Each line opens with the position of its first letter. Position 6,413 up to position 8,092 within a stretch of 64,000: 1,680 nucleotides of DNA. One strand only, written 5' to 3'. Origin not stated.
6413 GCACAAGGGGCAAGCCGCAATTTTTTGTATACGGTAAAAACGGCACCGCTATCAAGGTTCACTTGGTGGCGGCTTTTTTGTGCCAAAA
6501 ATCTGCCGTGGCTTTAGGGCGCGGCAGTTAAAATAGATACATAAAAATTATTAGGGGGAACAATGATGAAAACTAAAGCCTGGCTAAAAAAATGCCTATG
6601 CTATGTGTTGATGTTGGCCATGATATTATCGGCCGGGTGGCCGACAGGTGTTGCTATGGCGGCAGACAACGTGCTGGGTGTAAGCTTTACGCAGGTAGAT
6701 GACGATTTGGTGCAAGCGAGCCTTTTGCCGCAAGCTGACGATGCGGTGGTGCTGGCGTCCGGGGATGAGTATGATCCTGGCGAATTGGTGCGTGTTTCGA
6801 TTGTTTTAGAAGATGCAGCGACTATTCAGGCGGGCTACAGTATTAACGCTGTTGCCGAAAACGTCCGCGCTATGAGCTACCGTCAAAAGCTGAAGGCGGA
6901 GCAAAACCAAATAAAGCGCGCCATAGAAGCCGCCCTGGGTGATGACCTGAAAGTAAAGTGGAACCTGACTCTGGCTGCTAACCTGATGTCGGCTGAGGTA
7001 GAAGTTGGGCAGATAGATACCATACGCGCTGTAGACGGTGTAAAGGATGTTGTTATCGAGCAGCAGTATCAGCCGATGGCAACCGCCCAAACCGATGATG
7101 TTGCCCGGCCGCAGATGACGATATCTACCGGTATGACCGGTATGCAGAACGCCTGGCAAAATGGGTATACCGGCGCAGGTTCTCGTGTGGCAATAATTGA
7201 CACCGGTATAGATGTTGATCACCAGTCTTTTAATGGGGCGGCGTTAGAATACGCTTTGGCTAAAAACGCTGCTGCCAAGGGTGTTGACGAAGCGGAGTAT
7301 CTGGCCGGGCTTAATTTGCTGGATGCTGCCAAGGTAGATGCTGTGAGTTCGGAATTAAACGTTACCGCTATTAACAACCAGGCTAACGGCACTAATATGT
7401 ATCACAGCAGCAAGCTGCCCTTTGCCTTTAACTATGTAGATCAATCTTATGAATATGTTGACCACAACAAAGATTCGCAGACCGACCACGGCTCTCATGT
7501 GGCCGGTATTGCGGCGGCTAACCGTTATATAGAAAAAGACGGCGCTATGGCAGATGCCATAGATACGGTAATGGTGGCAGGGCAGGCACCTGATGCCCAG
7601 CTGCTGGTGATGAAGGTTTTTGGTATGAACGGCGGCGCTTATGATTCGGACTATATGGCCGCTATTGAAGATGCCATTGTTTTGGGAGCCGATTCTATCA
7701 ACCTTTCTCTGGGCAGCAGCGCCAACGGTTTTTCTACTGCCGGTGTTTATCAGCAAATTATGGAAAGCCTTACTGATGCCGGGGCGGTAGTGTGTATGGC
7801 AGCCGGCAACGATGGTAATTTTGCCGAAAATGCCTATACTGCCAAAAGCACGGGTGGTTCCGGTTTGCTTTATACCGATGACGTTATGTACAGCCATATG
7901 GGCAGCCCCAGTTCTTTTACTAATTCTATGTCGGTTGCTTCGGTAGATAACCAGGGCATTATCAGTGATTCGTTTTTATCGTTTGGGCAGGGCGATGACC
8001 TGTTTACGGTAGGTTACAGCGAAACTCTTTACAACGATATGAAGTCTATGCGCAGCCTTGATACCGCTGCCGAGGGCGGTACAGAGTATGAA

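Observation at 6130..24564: Cobalamin-riboswitch-led operon encodes a cohesin-dockerin/SLH surface assembly built from transcobalamin-like domains, propellers and a subtilase: candidate Gram-positive cell-surface corrinoid-capture complex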

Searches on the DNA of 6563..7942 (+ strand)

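Call 77: search_rna_families(sources=[L041, L092, L093, L095, L110, L111, L121, L124, L163, L108, L132, L019, L030, L100], threshold=gathering)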
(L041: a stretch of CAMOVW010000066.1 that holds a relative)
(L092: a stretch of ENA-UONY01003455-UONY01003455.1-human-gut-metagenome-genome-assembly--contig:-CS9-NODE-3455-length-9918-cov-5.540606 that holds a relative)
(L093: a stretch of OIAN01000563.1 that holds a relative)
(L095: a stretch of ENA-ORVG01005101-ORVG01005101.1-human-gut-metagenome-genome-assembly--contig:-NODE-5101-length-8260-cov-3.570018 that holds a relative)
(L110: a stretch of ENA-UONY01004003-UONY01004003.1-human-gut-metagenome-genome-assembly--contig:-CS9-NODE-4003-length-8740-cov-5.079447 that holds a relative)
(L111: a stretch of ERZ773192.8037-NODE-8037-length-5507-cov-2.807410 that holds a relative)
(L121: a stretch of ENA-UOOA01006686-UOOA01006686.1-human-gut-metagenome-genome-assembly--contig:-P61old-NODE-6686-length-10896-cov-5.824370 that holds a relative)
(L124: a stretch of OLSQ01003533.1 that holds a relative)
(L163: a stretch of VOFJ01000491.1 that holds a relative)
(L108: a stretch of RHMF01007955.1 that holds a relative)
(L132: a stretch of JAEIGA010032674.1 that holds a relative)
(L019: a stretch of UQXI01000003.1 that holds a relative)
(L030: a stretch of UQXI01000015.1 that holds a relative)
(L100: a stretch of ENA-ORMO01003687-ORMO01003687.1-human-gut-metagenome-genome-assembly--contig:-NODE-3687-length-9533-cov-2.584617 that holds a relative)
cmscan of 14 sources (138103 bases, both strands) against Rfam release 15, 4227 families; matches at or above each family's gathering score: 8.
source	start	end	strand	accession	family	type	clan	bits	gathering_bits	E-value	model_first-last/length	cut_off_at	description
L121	1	162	+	RF02541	LSU_rRNA_bacteria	Gene; rRNA;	CL00112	125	50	1.9e-36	2751-2925/2925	5'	Bacterial large subunit ribosomal RNA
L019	10892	11088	+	RF02001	group-II-D1D4-3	Intron;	CL00102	115.3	32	1.4e-22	1-170/170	no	Group II catalytic intron D1-D4-3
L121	634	749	+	RF00001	5S_rRNA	Gene; rRNA;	CL00113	88.7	38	2.5e-17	1-120/120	no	5S ribosomal RNA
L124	289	404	+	RF00001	5S_rRNA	Gene; rRNA;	CL00113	88.7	38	2.5e-17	1-120/120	no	5S ribosomal RNA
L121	253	325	+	RF00005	tRNA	Gene; tRNA;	CL00001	66.8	29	5.3e-12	1-71/71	no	tRNA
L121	330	401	+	RF00005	tRNA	Gene; tRNA;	CL00001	63.2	29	5.1e-11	1-71/71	no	tRNA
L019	11139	11205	+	RF01998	group-II-D1D4-1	Intron;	CL00102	39.4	35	0.0026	1-84/84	no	Group II catalytic intron D1-D4-1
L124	1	51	+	RF00005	tRNA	Gene; tRNA;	CL00001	31.6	29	0.025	21-71/71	5'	tRNA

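Call 93: search_rna_families(sources=[L176, L177, L173, L175, L172], threshold=gathering, show_alignments=2)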
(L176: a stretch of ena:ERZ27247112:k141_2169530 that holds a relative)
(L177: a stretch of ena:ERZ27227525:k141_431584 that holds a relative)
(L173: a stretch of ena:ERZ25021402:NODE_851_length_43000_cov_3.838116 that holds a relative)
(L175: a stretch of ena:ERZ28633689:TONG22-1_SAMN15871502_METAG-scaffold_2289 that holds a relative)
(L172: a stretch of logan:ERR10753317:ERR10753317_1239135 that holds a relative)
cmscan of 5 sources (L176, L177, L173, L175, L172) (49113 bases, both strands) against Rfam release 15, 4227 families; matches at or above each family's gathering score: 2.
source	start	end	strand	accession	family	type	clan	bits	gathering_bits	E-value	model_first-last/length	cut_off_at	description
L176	636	839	+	RF00174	Cobalamin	Cis-reg; riboswitch;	CL00101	89.7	31.5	5.5e-21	1-189/189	no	Cobalamin riboswitch aptamer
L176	377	538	-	RF00174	Cobalamin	Cis-reg; riboswitch;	CL00101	42.3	31.5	2e-07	1-189/189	no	Cobalamin riboswitch aptamer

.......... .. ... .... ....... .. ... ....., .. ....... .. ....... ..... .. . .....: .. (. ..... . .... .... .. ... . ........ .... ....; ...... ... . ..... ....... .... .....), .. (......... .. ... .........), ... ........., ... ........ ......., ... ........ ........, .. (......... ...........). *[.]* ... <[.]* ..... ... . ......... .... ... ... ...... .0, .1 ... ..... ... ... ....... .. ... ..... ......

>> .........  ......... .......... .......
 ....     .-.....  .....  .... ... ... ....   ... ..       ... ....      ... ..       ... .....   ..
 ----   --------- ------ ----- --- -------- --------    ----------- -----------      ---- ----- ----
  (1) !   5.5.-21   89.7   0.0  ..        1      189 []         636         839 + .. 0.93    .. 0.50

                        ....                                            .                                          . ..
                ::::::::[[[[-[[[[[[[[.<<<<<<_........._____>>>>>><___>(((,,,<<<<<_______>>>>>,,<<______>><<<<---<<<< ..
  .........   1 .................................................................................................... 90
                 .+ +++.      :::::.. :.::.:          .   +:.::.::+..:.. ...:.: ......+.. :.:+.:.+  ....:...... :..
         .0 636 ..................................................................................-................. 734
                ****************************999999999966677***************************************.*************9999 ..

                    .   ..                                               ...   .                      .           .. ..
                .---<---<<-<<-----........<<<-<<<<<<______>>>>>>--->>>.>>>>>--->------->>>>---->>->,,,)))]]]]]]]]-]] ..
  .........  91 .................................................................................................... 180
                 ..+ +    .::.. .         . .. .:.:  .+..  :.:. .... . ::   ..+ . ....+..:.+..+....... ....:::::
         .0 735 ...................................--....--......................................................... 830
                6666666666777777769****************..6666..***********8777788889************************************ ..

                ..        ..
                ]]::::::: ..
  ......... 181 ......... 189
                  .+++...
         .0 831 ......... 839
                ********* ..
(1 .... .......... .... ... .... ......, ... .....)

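Call 95: search_rna_families(source=L176, threshold=evalue, max_evalue=1, show_alignments=3)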
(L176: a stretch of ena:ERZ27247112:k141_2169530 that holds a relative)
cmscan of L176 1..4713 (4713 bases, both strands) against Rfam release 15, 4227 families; matches with E-value up to 1: 6.
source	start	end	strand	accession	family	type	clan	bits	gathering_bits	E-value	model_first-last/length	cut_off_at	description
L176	636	839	+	RF00174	Cobalamin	Cis-reg; riboswitch;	CL00101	89.7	31.5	5.3e-22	1-189/189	no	Cobalamin riboswitch aptamer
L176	377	538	-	RF00174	Cobalamin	Cis-reg; riboswitch;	CL00101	42.3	31.5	1.9e-08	1-189/189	no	Cobalamin riboswitch aptamer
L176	1769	1965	+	RF00174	Cobalamin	Cis-reg; riboswitch;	CL00101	25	31.5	0.0018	1-189/189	no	Cobalamin riboswitch aptamer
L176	884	949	-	RF02618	SSRC34_2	Gene; sRNA;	-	24.4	48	0.84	1-125/125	no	Streptococcus sRNA 34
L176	1233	1307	+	RF00715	mir-383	Gene; miRNA;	-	22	70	0.2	1-73/73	no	mir-383 microRNA precursor family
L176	3505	3683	-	RF02042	HOTTIP_3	Gene; lncRNA;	-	12.1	50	0.95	1-353/353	no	HOXA transcript at the distal tip, conserved region 3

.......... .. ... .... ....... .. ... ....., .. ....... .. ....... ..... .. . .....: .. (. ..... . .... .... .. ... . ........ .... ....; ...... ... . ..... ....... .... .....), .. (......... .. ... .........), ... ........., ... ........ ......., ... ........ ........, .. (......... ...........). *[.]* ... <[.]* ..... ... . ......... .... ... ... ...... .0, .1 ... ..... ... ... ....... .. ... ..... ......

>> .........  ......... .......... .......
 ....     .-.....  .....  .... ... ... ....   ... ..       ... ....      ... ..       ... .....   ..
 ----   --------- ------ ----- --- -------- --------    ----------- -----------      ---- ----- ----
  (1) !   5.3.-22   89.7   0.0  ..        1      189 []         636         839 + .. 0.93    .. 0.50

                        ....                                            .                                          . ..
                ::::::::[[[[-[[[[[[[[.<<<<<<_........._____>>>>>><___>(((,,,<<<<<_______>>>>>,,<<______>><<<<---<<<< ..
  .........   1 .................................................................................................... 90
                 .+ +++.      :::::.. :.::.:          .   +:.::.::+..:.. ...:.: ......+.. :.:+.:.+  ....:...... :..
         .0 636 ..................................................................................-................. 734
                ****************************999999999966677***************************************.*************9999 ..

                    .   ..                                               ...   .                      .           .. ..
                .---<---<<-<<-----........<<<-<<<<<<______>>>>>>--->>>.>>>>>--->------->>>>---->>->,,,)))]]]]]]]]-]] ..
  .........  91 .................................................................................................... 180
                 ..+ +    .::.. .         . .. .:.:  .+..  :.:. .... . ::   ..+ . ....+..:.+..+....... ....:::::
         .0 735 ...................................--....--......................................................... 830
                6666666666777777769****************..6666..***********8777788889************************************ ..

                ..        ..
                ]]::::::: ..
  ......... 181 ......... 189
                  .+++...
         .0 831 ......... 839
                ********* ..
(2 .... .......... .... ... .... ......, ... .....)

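Call 99: search_rna_families(sources=[L178, L177, L010], threshold=evalue, max_evalue=0.1)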
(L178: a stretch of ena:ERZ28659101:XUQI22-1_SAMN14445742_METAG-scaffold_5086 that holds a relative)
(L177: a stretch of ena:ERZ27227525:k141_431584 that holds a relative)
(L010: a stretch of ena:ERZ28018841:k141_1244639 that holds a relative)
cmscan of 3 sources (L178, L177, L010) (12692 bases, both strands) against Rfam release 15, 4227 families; matches with E-value up to 0.1: 0.
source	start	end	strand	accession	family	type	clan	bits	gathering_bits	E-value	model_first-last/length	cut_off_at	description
